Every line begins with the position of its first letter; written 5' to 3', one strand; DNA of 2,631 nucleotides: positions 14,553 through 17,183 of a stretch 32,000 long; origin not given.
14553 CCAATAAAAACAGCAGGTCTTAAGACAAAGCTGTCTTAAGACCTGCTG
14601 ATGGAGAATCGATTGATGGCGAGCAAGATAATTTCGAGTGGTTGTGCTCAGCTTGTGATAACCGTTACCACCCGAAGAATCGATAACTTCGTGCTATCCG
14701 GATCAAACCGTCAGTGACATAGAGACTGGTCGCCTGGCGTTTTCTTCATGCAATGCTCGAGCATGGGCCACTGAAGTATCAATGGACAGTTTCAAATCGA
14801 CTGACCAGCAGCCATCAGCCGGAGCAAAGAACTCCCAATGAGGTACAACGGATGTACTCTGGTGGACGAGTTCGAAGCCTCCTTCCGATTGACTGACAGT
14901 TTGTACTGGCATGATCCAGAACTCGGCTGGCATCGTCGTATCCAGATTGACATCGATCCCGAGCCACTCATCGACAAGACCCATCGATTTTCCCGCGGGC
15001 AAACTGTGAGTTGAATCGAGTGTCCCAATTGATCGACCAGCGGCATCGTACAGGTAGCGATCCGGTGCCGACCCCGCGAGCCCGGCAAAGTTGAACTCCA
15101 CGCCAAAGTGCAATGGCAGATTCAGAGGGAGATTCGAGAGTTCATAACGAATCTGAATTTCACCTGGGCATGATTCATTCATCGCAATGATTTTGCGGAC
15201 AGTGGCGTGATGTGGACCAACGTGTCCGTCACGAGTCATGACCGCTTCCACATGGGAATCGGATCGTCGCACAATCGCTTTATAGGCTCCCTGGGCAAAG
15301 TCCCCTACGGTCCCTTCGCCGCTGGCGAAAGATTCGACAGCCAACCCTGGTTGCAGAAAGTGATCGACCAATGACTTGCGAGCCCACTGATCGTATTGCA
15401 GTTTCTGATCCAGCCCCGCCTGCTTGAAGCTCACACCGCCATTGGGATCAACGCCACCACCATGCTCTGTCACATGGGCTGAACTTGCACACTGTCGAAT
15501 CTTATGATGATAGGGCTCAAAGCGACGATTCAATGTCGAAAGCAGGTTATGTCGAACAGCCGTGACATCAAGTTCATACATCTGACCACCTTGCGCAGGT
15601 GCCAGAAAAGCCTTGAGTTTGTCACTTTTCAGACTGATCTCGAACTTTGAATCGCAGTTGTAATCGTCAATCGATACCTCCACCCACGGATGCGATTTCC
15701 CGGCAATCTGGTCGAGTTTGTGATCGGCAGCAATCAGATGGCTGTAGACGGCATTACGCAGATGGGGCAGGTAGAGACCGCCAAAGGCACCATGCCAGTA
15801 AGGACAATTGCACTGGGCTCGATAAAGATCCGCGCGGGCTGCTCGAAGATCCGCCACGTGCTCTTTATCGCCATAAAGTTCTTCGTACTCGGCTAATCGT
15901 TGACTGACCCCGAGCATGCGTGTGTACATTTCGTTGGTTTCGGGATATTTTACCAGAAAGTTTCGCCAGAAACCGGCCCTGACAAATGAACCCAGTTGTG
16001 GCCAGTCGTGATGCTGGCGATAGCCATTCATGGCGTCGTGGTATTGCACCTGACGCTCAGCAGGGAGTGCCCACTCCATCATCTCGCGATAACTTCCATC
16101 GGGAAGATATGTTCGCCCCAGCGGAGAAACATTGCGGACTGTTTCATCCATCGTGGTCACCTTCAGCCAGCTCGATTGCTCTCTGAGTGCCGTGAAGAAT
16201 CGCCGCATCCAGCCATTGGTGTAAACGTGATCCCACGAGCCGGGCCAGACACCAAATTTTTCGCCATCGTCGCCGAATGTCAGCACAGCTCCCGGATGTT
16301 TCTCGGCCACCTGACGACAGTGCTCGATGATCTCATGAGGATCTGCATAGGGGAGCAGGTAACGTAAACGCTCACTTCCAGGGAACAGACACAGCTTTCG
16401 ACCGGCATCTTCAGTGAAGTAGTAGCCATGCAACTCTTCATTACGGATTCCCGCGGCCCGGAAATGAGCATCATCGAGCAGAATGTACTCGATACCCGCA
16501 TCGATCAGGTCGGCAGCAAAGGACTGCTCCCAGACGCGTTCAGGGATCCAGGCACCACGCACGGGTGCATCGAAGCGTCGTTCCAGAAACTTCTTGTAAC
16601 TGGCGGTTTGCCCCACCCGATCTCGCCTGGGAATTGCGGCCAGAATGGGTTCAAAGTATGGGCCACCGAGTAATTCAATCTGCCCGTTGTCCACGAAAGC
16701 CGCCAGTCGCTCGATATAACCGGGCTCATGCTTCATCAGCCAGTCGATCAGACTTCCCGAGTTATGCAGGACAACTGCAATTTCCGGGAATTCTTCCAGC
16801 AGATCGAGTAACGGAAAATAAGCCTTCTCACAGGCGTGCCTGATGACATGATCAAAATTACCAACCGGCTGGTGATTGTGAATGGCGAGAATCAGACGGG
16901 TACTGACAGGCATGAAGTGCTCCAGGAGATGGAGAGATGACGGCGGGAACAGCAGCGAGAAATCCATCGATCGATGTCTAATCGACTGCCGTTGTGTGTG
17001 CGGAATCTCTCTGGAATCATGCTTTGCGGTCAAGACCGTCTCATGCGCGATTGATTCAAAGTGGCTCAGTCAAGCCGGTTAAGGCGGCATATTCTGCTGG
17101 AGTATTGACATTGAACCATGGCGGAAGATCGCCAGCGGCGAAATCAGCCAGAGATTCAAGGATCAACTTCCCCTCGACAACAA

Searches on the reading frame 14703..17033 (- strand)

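Call 35: search_protein_families(library=pfam, proteins=[window:14703-17033:-], max_evalue=0.00001)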
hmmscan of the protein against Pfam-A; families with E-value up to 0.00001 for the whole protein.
window:14703-17033:- (776 aa): 4 families
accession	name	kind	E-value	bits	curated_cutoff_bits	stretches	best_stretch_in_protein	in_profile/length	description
PF09095.17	AmyA-gluTrfs_C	-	3.6e-98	329.1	22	1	457-747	1-284/284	Alpha-amylase/4-alpha-glucanotransferase, C-terminal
PF03065.20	Glyco_hydro_57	-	7.9e-35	121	21.2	1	48-310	1-290/291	Glycosyl hydrolase family 57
PF09094.16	AmyA-A_glucT_m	-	1.2e-33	115.8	27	1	354-438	1-78/80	Alpha-amylase/4-alpha-glucanotransferase, middle domain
PF01074.27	Glyco_hydro_38N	-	4.8e-06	26.6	25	1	65-165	22-121/270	Glycosyl hydrolases family 38 N-terminal domain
